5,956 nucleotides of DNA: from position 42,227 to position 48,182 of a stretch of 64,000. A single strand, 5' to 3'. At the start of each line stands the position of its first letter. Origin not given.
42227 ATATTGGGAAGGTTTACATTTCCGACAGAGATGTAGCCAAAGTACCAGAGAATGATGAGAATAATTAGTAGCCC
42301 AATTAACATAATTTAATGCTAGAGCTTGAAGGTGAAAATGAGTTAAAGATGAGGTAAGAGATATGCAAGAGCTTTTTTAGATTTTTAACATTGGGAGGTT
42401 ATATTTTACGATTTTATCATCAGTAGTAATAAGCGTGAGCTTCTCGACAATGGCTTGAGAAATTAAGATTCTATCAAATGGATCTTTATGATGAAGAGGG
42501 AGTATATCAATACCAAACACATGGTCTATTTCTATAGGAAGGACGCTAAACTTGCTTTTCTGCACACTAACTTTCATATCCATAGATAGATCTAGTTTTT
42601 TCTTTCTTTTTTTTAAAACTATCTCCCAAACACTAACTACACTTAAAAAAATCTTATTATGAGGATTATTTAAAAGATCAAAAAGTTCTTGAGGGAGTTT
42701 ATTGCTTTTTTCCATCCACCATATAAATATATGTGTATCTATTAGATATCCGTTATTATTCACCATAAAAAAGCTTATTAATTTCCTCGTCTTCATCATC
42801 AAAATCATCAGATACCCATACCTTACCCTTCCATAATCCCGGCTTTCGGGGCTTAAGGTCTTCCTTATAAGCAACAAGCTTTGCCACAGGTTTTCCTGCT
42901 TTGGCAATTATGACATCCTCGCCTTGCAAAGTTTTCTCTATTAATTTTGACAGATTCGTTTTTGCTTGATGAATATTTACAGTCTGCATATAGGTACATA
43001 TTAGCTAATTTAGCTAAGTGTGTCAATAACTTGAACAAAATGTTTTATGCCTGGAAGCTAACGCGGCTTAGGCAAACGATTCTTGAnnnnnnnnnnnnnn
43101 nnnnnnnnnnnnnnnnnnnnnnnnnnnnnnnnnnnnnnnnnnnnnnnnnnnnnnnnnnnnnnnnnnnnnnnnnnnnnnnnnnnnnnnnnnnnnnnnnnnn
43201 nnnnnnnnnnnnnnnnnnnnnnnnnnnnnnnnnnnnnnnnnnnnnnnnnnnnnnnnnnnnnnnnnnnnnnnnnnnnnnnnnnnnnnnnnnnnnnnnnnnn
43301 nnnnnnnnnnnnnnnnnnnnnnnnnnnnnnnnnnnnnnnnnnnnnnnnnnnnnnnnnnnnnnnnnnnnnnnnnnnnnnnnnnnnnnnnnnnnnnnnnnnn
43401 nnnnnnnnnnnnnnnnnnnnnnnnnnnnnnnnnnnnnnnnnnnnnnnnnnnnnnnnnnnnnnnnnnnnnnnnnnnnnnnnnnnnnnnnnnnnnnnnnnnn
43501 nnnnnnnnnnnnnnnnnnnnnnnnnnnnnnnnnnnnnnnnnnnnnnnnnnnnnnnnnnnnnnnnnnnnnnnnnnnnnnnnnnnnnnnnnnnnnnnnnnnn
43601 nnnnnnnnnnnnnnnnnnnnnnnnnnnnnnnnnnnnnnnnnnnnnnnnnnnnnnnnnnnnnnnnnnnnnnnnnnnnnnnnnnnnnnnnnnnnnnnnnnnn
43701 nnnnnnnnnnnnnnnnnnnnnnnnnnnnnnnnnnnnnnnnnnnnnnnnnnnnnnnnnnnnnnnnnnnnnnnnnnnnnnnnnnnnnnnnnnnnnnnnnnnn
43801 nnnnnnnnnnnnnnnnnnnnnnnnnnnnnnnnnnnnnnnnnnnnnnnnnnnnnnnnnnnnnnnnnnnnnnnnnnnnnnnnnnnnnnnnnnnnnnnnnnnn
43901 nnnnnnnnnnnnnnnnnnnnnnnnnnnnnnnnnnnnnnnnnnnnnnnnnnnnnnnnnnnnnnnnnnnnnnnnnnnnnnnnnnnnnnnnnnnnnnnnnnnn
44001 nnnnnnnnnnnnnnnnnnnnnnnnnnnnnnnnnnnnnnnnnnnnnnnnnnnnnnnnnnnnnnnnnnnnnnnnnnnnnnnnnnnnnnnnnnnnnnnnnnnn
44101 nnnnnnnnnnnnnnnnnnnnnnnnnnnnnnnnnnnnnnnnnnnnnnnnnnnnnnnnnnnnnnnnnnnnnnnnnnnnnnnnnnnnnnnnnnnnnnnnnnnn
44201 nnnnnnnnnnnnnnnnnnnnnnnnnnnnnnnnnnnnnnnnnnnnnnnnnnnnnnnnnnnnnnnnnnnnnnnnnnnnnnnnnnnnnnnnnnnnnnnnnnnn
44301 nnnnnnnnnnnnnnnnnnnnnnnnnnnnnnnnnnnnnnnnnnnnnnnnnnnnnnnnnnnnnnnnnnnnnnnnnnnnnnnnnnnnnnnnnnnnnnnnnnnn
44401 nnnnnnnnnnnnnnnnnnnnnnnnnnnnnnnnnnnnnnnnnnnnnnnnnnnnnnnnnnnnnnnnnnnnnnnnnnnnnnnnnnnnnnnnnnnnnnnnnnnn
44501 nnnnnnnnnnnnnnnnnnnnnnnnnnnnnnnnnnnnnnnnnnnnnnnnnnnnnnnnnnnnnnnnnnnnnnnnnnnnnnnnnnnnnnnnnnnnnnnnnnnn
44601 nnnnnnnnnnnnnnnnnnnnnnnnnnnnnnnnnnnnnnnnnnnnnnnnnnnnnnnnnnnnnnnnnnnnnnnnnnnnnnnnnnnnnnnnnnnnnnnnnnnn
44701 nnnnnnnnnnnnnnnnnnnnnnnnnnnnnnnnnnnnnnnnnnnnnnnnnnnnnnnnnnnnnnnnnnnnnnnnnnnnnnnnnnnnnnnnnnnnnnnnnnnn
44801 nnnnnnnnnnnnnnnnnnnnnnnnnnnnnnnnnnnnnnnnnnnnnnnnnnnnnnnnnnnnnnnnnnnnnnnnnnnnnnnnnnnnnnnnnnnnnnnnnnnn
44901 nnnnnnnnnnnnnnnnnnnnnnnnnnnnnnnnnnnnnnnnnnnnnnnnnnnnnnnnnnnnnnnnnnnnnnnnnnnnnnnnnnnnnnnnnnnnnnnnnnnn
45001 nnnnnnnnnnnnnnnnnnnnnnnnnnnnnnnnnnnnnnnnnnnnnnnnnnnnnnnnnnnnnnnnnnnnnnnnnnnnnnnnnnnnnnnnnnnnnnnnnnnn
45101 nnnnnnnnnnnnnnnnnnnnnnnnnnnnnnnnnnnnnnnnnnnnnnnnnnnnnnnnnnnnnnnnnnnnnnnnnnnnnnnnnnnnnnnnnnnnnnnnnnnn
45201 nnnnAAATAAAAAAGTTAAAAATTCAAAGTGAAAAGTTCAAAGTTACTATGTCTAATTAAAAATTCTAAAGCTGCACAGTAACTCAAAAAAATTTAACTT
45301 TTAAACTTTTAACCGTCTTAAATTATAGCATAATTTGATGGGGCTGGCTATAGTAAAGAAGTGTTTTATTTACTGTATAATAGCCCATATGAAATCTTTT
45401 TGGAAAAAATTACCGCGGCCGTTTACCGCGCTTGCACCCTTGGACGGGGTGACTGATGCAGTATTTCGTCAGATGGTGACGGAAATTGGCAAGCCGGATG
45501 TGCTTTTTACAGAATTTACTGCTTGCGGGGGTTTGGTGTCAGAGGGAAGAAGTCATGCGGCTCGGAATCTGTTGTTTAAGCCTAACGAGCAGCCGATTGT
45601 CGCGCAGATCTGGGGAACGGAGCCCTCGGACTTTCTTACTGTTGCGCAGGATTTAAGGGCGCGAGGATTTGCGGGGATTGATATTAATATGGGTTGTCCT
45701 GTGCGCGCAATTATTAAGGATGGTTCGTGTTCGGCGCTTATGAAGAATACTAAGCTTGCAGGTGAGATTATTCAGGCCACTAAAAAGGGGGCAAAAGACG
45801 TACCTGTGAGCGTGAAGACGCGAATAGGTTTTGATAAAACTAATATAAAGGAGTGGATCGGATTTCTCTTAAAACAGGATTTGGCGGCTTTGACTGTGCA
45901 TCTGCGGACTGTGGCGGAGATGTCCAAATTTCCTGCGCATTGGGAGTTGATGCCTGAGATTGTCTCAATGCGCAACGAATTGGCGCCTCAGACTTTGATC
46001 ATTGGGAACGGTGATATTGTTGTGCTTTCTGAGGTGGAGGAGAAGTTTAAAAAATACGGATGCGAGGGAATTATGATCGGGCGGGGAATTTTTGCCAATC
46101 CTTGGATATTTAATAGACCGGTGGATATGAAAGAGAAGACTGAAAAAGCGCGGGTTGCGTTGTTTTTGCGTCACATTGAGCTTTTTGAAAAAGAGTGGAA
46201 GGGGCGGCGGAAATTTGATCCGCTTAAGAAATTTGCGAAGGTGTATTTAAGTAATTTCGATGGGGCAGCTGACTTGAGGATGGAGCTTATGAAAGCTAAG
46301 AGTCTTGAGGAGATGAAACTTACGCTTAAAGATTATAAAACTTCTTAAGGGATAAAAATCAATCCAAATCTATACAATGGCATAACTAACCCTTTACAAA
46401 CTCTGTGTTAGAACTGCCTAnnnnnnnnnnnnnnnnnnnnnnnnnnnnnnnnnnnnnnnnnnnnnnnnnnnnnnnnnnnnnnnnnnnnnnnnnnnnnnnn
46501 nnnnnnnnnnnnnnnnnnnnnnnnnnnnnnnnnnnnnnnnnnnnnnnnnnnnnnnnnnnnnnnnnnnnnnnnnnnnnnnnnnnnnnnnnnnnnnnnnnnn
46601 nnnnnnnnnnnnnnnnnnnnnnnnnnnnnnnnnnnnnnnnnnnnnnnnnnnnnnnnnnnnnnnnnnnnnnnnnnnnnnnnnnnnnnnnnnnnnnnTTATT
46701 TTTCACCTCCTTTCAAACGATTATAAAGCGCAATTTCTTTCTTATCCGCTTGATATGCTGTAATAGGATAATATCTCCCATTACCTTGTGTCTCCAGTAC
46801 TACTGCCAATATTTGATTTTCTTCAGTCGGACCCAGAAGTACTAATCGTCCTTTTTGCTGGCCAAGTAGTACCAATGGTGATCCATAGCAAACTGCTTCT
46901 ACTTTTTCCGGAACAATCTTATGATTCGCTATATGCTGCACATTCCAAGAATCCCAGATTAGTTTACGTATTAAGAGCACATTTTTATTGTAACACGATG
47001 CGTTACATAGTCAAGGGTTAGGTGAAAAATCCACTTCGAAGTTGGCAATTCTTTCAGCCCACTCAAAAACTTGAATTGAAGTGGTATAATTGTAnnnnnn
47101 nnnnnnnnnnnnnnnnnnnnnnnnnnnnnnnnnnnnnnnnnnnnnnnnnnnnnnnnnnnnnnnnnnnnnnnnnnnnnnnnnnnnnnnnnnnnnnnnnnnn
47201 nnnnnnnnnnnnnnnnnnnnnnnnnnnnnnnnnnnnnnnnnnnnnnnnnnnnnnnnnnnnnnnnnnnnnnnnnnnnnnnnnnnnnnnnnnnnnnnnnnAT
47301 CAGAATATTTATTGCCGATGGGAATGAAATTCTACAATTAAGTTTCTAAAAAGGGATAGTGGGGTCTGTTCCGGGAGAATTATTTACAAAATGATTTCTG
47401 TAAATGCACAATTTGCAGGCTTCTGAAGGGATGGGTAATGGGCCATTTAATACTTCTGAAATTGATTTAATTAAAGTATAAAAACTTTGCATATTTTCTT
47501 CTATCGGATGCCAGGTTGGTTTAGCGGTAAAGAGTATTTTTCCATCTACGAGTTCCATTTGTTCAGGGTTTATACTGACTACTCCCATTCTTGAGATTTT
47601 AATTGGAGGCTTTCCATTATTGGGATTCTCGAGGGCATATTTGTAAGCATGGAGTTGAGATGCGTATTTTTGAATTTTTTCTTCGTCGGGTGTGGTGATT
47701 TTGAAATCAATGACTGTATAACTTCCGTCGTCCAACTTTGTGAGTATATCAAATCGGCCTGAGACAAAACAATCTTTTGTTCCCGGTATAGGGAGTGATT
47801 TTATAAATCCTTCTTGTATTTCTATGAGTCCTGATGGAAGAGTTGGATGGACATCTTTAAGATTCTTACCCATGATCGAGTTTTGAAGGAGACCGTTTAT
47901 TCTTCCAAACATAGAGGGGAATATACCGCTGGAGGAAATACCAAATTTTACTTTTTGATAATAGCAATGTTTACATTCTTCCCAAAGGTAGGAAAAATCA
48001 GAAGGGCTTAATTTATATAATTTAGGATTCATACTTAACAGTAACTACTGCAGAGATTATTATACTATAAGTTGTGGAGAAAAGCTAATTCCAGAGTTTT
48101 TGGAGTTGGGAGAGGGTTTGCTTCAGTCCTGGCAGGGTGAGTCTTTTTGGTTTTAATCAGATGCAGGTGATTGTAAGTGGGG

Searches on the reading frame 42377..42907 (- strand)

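Call 12: search_protein_families(library=pfam, proteins=[window:42377-42907:-], max_evalue=0.01)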
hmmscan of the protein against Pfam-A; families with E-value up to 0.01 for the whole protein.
window:42377-42907:- (176 aa): 2 families
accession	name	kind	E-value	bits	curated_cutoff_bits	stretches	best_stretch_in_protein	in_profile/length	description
PF01850.27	PIN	-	4.1e-14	53.7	23.6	1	54-168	1-116/120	PIN domain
PF08862.16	DUF1829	-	0.0075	17.2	22.2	0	58-105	6-53/87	Domain of unknown function DUF1829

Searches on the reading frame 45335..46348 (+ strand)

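Call 12: search_protein_families(library=pfam, proteins=[window:45335-46348:+], max_evalue=0.01)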
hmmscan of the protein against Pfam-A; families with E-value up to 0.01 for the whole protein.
window:45335-46348:+ (337 aa): 1 family
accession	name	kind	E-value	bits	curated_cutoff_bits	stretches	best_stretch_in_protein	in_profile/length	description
PF01207.24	Dus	-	1.8e-52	178.8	20.4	1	33-332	2-303/311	Dihydrouridine synthase (Dus)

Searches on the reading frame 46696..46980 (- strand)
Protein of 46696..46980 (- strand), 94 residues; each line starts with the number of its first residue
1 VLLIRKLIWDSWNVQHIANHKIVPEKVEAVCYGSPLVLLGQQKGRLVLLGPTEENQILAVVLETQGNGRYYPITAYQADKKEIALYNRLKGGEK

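Call 83: search_protein_families(library=ncbifam, proteins=[window:46696-46980:-], max_evalue=0.01)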
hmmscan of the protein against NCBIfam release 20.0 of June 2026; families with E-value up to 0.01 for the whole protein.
window:46696-46980:- (94 aa): 1 family
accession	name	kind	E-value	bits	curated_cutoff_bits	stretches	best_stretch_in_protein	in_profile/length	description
NF006625.0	PRK09194.1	equivalog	0.0075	15.2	558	1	32-81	89-138/559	proline--tRNA ligase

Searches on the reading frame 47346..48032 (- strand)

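Call 12: search_protein_families(library=pfam, proteins=[window:47346-48032:-], max_evalue=0.01)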
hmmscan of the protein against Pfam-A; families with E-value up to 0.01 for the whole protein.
window:47346-48032:- (228 aa): 1 family
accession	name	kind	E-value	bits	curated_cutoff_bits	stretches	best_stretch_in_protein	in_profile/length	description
PF12705.13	PDDEXK_1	-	2.4e-08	34.7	22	1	88-213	122-244/247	PD-(D/E)XK nuclease superfamily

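Call 83: search_protein_families(library=ncbifam, proteins=[window:47346-48032:-], max_evalue=0.01)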
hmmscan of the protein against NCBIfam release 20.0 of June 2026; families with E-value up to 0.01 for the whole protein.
window:47346-48032:- (228 aa): 1 family
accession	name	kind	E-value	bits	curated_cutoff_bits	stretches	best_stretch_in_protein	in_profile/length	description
TIGR00372.1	cas4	equivalog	8.8e-06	25.7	65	0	89-144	67-124/180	CRISPR-associated protein Cas4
